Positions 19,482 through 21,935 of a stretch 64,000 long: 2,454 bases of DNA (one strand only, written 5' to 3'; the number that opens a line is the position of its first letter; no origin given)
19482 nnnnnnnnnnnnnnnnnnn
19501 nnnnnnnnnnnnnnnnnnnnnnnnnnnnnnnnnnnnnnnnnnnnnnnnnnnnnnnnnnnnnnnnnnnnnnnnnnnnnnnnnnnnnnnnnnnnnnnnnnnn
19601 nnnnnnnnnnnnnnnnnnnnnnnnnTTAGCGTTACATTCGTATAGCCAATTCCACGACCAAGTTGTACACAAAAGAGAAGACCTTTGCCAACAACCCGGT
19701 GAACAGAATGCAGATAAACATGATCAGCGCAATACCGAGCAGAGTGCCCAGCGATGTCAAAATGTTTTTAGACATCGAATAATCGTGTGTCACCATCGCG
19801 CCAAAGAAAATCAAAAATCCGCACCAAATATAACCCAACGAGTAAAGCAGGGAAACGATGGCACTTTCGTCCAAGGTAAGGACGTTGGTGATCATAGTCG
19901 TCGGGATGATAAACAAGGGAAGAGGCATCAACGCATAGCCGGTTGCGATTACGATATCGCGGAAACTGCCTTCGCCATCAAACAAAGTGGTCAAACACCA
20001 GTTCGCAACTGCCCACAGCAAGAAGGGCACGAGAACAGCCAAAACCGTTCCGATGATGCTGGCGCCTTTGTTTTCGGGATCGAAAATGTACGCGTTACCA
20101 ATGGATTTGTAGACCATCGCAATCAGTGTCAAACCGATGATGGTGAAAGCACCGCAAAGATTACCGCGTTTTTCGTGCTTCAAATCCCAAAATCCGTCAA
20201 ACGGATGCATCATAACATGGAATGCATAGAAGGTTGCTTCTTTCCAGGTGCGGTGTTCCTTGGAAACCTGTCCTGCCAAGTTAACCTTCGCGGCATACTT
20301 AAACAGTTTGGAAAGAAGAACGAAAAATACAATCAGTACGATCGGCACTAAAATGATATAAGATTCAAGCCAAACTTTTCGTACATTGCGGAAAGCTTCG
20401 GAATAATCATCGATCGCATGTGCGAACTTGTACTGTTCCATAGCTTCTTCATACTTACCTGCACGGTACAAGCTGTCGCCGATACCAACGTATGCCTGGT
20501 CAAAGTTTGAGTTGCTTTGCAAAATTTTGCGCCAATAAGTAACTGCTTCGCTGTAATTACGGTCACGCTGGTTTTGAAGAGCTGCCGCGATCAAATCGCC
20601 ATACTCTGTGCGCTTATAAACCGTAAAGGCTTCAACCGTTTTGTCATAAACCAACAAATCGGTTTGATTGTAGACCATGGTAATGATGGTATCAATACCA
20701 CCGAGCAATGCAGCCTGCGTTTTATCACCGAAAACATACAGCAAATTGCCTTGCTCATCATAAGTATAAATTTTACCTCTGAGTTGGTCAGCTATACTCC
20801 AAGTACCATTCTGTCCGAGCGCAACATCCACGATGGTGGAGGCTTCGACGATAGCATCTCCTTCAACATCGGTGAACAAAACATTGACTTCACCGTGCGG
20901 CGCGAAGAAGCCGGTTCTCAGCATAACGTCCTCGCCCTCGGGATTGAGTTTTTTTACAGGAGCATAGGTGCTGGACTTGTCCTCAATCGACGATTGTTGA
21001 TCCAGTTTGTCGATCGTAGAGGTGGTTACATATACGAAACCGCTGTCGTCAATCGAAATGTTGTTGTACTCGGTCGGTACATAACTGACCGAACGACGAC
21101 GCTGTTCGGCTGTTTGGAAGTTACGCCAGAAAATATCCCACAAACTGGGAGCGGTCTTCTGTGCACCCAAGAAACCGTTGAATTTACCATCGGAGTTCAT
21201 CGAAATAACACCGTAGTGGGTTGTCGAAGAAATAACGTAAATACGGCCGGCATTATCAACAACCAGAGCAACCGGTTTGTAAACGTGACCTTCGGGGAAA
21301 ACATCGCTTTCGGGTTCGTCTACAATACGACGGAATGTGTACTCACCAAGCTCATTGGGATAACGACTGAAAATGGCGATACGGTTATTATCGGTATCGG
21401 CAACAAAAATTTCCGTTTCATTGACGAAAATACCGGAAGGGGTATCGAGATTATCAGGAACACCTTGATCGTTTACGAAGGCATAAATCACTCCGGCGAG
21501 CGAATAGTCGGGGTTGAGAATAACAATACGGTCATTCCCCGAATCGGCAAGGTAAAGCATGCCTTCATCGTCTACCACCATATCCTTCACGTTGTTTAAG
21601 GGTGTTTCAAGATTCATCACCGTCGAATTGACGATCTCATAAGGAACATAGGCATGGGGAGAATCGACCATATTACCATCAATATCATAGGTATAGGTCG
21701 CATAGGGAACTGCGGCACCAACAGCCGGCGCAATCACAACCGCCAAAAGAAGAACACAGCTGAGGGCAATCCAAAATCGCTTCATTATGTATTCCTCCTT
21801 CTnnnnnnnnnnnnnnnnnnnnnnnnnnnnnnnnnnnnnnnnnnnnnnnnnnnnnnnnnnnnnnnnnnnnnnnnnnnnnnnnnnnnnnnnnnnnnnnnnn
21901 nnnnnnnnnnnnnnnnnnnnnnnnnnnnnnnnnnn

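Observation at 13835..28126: Seven-gene operon with one giant SBP, two complete permease pairs, an NHL-TPR-Yip1 membrane protein and a 1211-aa secreted protein, but no ATPase or regulator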

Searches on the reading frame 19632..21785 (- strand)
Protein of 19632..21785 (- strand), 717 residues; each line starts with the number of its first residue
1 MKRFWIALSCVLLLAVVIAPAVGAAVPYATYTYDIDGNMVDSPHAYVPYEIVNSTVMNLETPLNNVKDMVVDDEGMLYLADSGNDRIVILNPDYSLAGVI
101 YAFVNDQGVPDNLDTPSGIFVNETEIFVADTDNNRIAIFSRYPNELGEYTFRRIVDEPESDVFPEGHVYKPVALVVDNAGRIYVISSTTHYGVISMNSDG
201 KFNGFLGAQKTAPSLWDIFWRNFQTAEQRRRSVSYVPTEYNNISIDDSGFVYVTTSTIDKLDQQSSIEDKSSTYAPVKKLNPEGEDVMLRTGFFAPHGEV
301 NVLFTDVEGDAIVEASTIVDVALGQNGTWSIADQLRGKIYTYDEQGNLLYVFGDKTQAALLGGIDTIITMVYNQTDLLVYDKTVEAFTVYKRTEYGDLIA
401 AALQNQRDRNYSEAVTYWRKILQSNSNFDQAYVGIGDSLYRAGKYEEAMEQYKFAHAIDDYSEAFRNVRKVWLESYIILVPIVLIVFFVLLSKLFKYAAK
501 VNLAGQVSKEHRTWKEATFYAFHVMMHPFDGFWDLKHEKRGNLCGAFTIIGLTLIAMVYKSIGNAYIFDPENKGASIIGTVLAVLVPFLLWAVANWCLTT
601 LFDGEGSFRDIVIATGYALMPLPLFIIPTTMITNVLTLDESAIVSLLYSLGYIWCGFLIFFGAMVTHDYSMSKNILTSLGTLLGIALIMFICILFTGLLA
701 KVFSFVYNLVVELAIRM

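Call 4: search_protein_families(library=pfam, proteins=[window:19632-21785:-], max_evalue=0.01)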
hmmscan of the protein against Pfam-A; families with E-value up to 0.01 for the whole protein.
window:19632-21785:- (717 aa): 8 families
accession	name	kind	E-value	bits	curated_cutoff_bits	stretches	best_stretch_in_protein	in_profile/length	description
PF04893.22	Yip1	-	9.1e-17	61.9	28.6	1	522-692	1-172/173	Yip1 domain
PF01436.27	NHL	-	1.1e-07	31.9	20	0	114-139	2-28/28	NHL repeat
PF00515.34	TPR_1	-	0.00013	22.1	27.8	0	431-459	3-31/34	Tetratricopeptide repeat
PF06739.17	SBBP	-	0.0002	21.7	20.5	0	238-257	13-32/38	Beta-propeller repeat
PF13432.12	TPR_16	-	0.00027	21.7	32.7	1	407-453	9-55/65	Tetratricopeptide repeat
PF24575.1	TPR_Slam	-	0.0012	19.7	35.2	1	399-451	51-103/104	Surface lipoprotein assembly modifier, N-terminal TPR repeats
PF07719.23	TPR_2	-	0.0013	19.1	27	0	431-453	3-25/34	Tetratricopeptide repeat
PF13414.12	TPR_11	-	0.0017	18.4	26.8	1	436-459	1-24/42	TPR repeat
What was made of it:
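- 19632..21785 (-): Membrane protein, 717 aa. Order of parts: signal peptide; six-bladed NHL beta-propeller (aa 30-392); TPR-like helices (394-475); one TM helix; amphipathic helices; five-TM Yip1 domain (543-716) carrying many invariant polar residues. Call 4: Yip1 61.9 bits, NHL 31.9 bits.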

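Call 9: find_homologous_proteins(query=window:19632-21785:-, max_evalue=0.00001)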
Query window:19632-21785:- (717 aa): 1620 proteins with E <= 0.00001 among 8000 candidates; the best 120 are listed.
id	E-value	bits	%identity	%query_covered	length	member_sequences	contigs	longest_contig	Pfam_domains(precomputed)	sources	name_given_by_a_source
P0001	0.0e+0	1352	80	100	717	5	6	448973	PF04893.23,PF01436.28,PF06739.18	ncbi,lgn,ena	-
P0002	4.3e-286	969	59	97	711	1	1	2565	PF04893.23,PF00515.35,PF01436.28,PF07719.24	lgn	-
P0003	1.1e-285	968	59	97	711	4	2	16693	PF04893.23,PF01436.28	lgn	-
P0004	2.2e-283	960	59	100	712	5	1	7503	PF04893.23,PF01436.28,PF06739.18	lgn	-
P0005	8.8e-283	958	58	100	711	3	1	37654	PF04893.23,PF00515.35,PF01436.28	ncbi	-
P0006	1.7e-281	954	58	98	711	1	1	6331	PF04893.23,PF00515.35,PF01436.28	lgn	-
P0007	6.1e-281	952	57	98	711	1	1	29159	PF04893.23,PF00515.35,PF01436.28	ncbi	-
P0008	3.8e-280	949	57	98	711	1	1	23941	PF04893.23,PF00515.35,PF01436.28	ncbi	-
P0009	1.6e-279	947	58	100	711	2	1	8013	PF04893.23,PF01436.28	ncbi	-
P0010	1.7e-279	947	57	98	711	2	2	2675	PF04893.23,PF00515.35,PF01436.28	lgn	-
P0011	2.9e-279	947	57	99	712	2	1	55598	PF04893.23,PF00515.35,PF01436.28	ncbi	-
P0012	6.3e-279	945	57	100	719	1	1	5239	PF04893.23,PF01436.28,PF06739.18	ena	-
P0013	1.0e-278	945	57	98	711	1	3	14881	PF04893.23,PF01436.28,PF06739.18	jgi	-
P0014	2.2e-278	944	57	100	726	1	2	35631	PF04893.23,PF01436.28,PF06739.18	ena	-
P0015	2.2e-278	944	58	100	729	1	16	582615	PF04893.23,PF01436.28,PF06739.18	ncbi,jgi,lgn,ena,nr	ncbi:MAG: hypothetical protein E7588_02380 [Ruminococcaceae bacterium]|nr:hypothetical protein [Osci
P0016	2.4e-278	943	58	97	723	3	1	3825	PF04893.23,PF01436.28,PF06739.18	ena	-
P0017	2.9e-278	943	59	97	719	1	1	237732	PF04893.23,PF01436.28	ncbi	-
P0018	9.0e-278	942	57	98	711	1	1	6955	PF04893.23,PF01436.28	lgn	-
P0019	1.2e-277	941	58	98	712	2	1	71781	PF04893.23,PF00515.35,PF01436.28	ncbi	-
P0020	1.3e-277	941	57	100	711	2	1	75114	PF04893.23,PF01436.28,PF06739.18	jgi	-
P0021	1.7e-277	941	57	100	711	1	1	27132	PF04893.23,PF01436.28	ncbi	-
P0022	1.7e-277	941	58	100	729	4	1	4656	PF04893.23,PF01436.28,PF06739.18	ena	-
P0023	3.0e-277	940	56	97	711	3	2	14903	PF04893.23,PF00515.35,PF01436.28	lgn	-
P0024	3.8e-277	939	58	98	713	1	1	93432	PF04893.23,PF01436.28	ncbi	-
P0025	1.9e-276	937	57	98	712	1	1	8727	PF04893.23,PF00515.35,PF01436.28,PF06739.18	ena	-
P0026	2.1e-276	937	58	97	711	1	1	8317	PF04893.23,PF00515.35,PF01436.28,PF06739.18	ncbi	-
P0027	2.5e-276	937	57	99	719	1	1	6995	PF04893.23,PF01436.28,PF06739.18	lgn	-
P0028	3.5e-276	936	58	97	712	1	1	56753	PF04893.23,PF01436.28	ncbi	-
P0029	4.0e-276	936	57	98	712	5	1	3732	PF04893.23,PF00515.35,PF01436.28,PF06739.18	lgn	-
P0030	5.2e-276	936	57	98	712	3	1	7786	PF04893.23,PF00515.35,PF01436.28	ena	-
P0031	6.4e-276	935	57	99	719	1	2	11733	PF04893.23,PF01436.28,PF06739.18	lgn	-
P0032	8.1e-276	935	57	99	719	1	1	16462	PF04893.23,PF01436.28,PF06739.18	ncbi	-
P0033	9.6e-276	935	57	100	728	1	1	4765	PF04893.23,PF01436.28,PF06739.18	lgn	-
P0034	1.6e-275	934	56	100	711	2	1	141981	PF04893.23,PF01436.28,PF06739.18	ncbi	-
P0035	2.2e-274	930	57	97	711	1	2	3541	PF04893.23,PF00515.35,PF01436.28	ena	-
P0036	4.7e-274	929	56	100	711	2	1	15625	PF04893.23,PF00515.35,PF01436.28,PF06739.18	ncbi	-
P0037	1.6e-273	927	57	100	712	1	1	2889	PF04893.23,PF01436.28,PF06739.18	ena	-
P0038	2.5e-273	927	57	100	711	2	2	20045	PF04893.23,PF01436.28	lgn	-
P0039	2.5e-273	927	57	98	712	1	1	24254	PF04893.23,PF00515.35,PF01436.28,PF06739.18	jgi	jgi:sugar lactone lactonase YvrE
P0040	4.1e-273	926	57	99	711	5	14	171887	PF04893.23,PF01436.28,PF06739.18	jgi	-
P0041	7.4e-273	925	56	98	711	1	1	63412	PF04893.23,PF01436.28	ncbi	-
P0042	1.8e-272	924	57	100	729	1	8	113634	PF04893.23,PF01436.28,PF06739.18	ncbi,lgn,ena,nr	ncbi:MAG: YIP1 family protein [Clostridia bacterium]|nr:YIP1 family protein [Clostridia bacterium]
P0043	2.5e-272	924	55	98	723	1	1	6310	PF04893.23,PF01436.28,PF06739.18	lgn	-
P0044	1.0e-270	918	56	100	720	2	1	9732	PF04893.23,PF13432.13,PF01436.28,PF06739.18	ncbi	-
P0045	6.7e-270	916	56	98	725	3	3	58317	PF04893.23,PF01436.28,PF06739.18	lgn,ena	-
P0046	3.9e-269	913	57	97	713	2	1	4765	PF04893.23,PF00515.35,PF01436.28,PF06739.18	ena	-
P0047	4.9e-269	913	56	96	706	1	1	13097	PF04893.23,PF01436.28,PF06739.18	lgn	-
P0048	1.3e-268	911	55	100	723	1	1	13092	PF04893.23,PF01436.28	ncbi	-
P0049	3.3e-268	910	93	60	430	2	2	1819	PF04893.23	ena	-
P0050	3.8e-268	910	54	100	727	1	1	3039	PF04893.23,PF01436.28,PF06739.18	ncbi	-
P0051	1.7e-267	908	55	98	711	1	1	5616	PF04893.23,PF01436.28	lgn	-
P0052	5.3e-267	906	54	100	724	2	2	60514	PF04893.23,PF01436.28,PF06739.18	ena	-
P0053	1.1e-266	905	55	100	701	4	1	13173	PF04893.23,PF01436.28,PF06739.18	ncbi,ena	-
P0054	2.4e-266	904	56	100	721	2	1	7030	PF04893.23,PF01436.28,PF06739.18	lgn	-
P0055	2.6e-266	904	55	100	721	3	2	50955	PF04893.23,PF01436.28,PF06739.18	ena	-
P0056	2.8e-266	904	55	100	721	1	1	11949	PF04893.23,PF01436.28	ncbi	-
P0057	6.8e-266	902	56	97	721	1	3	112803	PF04893.23,PF01436.28,PF06739.18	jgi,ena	-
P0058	1.4e-265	901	55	100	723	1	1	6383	PF04893.23,PF01436.28,PF06739.18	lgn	-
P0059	1.4e-265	901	54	100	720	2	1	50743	PF04893.23,PF01436.28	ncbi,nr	ncbi:MAG: YIP1 family protein [Clostridia bacterium]|nr:YIP1 family protein [Clostridia bacterium]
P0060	1.9e-265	901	56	100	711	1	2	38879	PF04893.23,PF01436.28,PF06739.18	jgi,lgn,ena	-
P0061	3.1e-265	900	54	100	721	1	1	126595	PF04893.23,PF01436.28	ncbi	-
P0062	5.4e-265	899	54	100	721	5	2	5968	PF04893.23,PF01436.28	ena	-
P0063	5.8e-265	899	55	100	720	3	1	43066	PF04893.23,PF01436.28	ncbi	-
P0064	7.2e-265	899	55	100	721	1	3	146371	PF04893.23,PF01436.28,PF06739.18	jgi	-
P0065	7.4e-265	899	54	100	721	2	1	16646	PF04893.23,PF01436.28,PF06739.18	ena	-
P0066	1.1e-264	898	55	100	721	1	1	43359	PF04893.23,PF01436.28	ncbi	-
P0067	1.4e-264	898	55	100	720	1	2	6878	PF04893.23,PF01436.28,PF06739.18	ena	-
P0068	2.6e-264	897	55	100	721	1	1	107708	PF04893.23,PF01436.28,PF06739.18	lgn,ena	-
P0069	5.4e-264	896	55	100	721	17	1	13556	PF04893.23,PF01436.28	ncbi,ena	-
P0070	8.7e-264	895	54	100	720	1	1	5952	PF04893.23,PF06739.18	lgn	-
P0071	9.3e-264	895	55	100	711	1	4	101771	PF04893.23,PF01436.28,PF06739.18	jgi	-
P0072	1.0e-263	895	54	100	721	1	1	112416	PF04893.23,PF01436.28,PF06739.18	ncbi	-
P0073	1.5e-263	895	54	98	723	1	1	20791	PF04893.23,PF01436.28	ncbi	-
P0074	1.9e-263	894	55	100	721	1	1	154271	PF04893.23,PF01436.28,PF06739.18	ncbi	-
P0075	2.3e-263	894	55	100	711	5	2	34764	PF04893.23,PF01436.28,PF06739.18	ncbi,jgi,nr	ncbi:MAG: hypothetical protein E7665_09095 [Ruminococcaceae bacterium]|nr:hypothetical protein [Osci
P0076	2.5e-263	894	55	100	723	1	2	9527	PF04893.23,PF01436.28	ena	-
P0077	3.0e-263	894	56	98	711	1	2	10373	PF04893.23,PF00515.35,PF01436.28,PF06739.18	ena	-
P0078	5.5e-263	893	55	100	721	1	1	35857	PF04893.23,PF01436.28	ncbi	-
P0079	8.8e-263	892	54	100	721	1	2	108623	PF04893.23,PF01436.28,PF06739.18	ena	-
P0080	3.5e-262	890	55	100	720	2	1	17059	PF04893.23,PF01436.28,PF06739.18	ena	-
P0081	6.5e-262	889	54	100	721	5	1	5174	PF04893.23,PF01436.28,PF06739.18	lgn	-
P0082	2.6e-261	887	54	100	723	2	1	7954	PF04893.23,PF01436.28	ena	-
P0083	2.0e-260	884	54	100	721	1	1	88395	PF04893.23,PF01436.28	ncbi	-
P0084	4.2e-260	883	54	100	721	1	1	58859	PF04893.23,PF01436.28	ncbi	-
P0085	2.8e-259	880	54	97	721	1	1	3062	PF04893.23,PF01436.28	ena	-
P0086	1.7e-257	875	54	99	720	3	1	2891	PF04893.23,PF01436.28,PF06739.18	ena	-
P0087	5.1e-257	873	53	100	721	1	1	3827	PF04893.23,PF01436.28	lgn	-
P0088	9.7e-257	872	54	100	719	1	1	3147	PF04893.23,PF01436.28,PF06739.18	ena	-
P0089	3.7e-256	870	53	100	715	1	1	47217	PF04893.23,PF01436.28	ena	-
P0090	5.1e-256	870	54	97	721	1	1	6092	PF04893.23,PF13432.13,PF01436.28,PF06739.18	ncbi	-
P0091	5.3e-256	870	53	100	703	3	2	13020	PF04893.23,PF01436.28,PF06739.18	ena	-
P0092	9.2e-256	869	54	100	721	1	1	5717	PF04893.23,PF01436.28,PF06739.18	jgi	-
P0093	3.8e-255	867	52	100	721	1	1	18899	PF04893.23,PF13432.13,PF01436.28,PF06739.18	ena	-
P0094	2.7e-254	864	53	100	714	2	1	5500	PF04893.23,PF01436.28,PF08450.19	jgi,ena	-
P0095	7.8e-254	862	53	100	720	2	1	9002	PF04893.23,PF01436.28,PF06739.18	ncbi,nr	ncbi:MAG: YIP1 family protein [Clostridia bacterium]|nr:YIP1 family protein [Clostridia bacterium]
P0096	1.4e-251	855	53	100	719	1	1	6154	PF04893.23,PF01436.28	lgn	-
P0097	3.5e-251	854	53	100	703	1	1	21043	PF04893.23,PF01436.28,PF06739.18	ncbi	-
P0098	6.8e-250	849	53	97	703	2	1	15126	PF04893.23,PF01436.28,PF06739.18,PF08450.19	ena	-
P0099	1.4e-249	848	52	100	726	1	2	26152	PF04893.23,PF01436.28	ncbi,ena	-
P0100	7.6e-247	839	52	100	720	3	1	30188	PF04893.23,PF01436.28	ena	-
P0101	2.0e-246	838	52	100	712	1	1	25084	PF04893.23,PF01436.28,PF08450.19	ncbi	-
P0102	2.6e-245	834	51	99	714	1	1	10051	PF04893.23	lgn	-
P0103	2.7e-245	834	53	99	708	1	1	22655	PF04893.23,PF01436.28,PF06739.18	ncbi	-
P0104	1.1e-244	832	52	99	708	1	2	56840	PF04893.23,PF01436.28,PF06739.18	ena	-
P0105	4.3e-244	830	52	99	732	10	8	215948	PF04893.23,PF01436.28,PF06739.18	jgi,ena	-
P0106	1.6e-243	828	52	99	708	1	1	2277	PF04893.23,PF01436.28,PF06739.18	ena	-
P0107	1.7e-243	828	52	99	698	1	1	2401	PF04893.23,PF01436.28,PF06739.18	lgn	-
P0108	2.9e-243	827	53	99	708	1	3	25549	PF04893.23,PF01436.28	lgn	-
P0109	3.3e-243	827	51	100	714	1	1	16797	PF04893.23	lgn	-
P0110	4.4e-243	827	53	99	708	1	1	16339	PF04893.23,PF01436.28,PF06739.18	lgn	-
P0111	4.5e-243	827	51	97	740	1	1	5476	PF04893.23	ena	-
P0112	6.1e-243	826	52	97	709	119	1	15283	PF04893.23,PF01436.28,PF06739.18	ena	-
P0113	1.3e-242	825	51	97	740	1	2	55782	PF04893.23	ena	-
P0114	1.3e-242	825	51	99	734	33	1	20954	PF04893.23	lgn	-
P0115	2.1e-242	825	53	99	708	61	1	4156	PF04893.23,PF01436.28,PF06739.18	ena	-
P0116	3.1e-242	824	52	99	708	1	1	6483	PF04893.23,PF01436.28,PF06739.18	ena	-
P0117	3.8e-242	824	51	98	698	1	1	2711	PF04893.23,PF01436.28,PF06739.18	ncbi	-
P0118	3.8e-242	824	52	100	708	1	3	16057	PF04893.23,PF01436.28,PF06739.18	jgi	-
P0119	5.6e-242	823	52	99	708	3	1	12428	PF04893.23,PF01436.28,PF06739.18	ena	-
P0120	6.1e-242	823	52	99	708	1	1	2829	PF04893.23,PF01436.28,PF06739.18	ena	-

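Call 10: find_encoding_contigs(protein=P0015, flank=10000, max_places=2)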
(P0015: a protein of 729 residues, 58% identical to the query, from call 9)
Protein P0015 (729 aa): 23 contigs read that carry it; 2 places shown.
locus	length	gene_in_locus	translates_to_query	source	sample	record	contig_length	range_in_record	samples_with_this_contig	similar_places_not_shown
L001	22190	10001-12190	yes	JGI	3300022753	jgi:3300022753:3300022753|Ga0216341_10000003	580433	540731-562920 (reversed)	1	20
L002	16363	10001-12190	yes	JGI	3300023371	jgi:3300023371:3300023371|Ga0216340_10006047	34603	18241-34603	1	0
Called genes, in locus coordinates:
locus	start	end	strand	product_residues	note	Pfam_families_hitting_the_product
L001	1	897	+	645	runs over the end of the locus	PF00005:ABC_tran, PF02463:SMC_N (weak), PF13555:AAA_29 (faint), PF13304:AAA_21 (faint), PF12848:ABC_tran_Xtn, PF00005:ABC_tran, PF16326:ABC_tran_CTD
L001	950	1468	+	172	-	PF16112:DUF4830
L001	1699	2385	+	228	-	PF00849:PseudoU_synth_2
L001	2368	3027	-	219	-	PF00156:Pribosyltran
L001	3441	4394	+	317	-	-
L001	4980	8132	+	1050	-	PF01547:SBP_bac_1, PF13416:SBP_bac_8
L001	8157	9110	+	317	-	PF00528:BPD_transp_1 (weak)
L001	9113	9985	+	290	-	PF00528:BPD_transp_1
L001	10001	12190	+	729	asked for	PF01436:NHL (weak), PF06739:SBBP (faint), PF04893:Yip1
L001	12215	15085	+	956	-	PF18952:DUF5696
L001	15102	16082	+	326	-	PF00528:BPD_transp_1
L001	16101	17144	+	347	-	PF00528:BPD_transp_1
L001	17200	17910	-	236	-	PF01171:ATP_bind_3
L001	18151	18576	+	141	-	PF00572:Ribosomal_L13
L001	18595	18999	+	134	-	PF00380:Ribosomal_S9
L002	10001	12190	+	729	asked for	PF01436:NHL (weak), PF06739:SBBP (faint), PF04893:Yip1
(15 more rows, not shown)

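Call 11: find_encoding_contigs(protein=P0105, flank=10000, max_places=2)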
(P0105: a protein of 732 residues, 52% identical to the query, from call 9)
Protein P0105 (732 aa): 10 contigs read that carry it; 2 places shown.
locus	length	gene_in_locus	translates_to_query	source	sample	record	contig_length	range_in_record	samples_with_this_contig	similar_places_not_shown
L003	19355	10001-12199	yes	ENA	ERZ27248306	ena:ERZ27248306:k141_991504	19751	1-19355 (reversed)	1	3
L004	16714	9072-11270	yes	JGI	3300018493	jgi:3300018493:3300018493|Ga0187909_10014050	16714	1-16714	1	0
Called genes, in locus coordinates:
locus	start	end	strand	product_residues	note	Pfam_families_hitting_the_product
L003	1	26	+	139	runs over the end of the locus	?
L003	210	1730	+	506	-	-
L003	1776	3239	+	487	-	-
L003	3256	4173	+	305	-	-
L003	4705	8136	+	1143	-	PF13416:SBP_bac_8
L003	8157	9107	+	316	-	PF00528:BPD_transp_1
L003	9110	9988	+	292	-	PF00528:BPD_transp_1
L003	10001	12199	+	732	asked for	PF01436:NHL (faint), PF06739:SBBP (faint), PF04893:Yip1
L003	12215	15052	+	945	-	PF18952:DUF5696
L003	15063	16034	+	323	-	PF00528:BPD_transp_1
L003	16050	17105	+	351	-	PF00528:BPD_transp_1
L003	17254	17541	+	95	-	PF04851:ResIII, PF00270:DEAD (weak)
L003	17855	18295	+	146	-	PF12728:HTH_17 (faint)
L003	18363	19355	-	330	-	?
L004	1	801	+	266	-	?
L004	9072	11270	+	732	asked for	PF01436:NHL (faint), PF06739:SBBP (faint), PF04893:Yip1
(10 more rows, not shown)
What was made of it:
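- The seven-gene order is identical in loci at 52-58% identity with different flanks (calls 10, 11).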

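Call 23: search_protein_families(library=ncbifam, proteins=[window:19632-21785:-], max_evalue=0.001)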
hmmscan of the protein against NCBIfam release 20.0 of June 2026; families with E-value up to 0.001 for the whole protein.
window:19632-21785:- (717 aa): 3 families
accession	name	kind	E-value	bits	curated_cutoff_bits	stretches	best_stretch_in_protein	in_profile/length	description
NF035926.1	scyF_NHL_VPEP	equivalog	7.7e-10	38.4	350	1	70-150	206-284/376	scytonemin biosynthesis PEP-CTERM protein ScyF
NF047780.1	LIC12708_fam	subfamily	0.00021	20.3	150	0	163-286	49-169/391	LIC_12708 family protein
NF033758.1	gliding_GltE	equivalog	0.00022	20.3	225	1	407-460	268-321/411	adventurous gliding motility TPR repeat lipoprotein GltE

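Call 59: find_encoding_contigs(protein=window:19632-21785:-, flank=2000, max_places=2)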
Protein window:19632-21785:- (717 aa): no gene with exactly this product is on record in the collection.

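Call 60: find_encoding_contigs(protein=P0001, flank=10000, max_places=2)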
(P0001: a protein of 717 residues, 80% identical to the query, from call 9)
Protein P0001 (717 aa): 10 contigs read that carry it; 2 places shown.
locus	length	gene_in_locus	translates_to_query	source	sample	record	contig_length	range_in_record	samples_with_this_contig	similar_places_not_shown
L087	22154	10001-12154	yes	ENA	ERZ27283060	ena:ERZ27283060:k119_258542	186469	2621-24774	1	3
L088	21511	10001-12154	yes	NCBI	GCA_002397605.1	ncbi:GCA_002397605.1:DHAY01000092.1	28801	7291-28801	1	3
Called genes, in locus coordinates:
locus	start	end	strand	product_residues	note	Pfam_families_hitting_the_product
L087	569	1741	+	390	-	PF00266:Aminotran_5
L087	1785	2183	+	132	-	PF01592:NifU_N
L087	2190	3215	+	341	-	PF03054:tRNA_Me_trans, PF20259:tRNA_Me_trans_M, PF20258:tRNA_Me_trans_C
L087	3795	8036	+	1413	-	PF13416:SBP_bac_8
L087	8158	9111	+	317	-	PF00528:BPD_transp_1 (weak)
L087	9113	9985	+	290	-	PF00528:BPD_transp_1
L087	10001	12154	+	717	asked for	PF01436:NHL (faint), PF06739:SBBP (faint), PF04893:Yip1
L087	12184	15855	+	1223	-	-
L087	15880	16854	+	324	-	PF00528:BPD_transp_1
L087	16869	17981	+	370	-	PF00528:BPD_transp_1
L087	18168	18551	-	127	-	PF03840:SecG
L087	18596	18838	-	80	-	PF01084:Ribosomal_S18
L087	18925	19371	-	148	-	PF00436:SSB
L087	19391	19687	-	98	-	PF01250:Ribosomal_S6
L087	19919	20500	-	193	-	PF01741:MscL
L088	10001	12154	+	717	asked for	PF01436:NHL (faint), PF06739:SBBP (faint), PF04893:Yip1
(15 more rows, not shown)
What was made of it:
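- Tried and rejected: The nearest relative is the UBA MAG GCA_002397605.1 (call 60).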
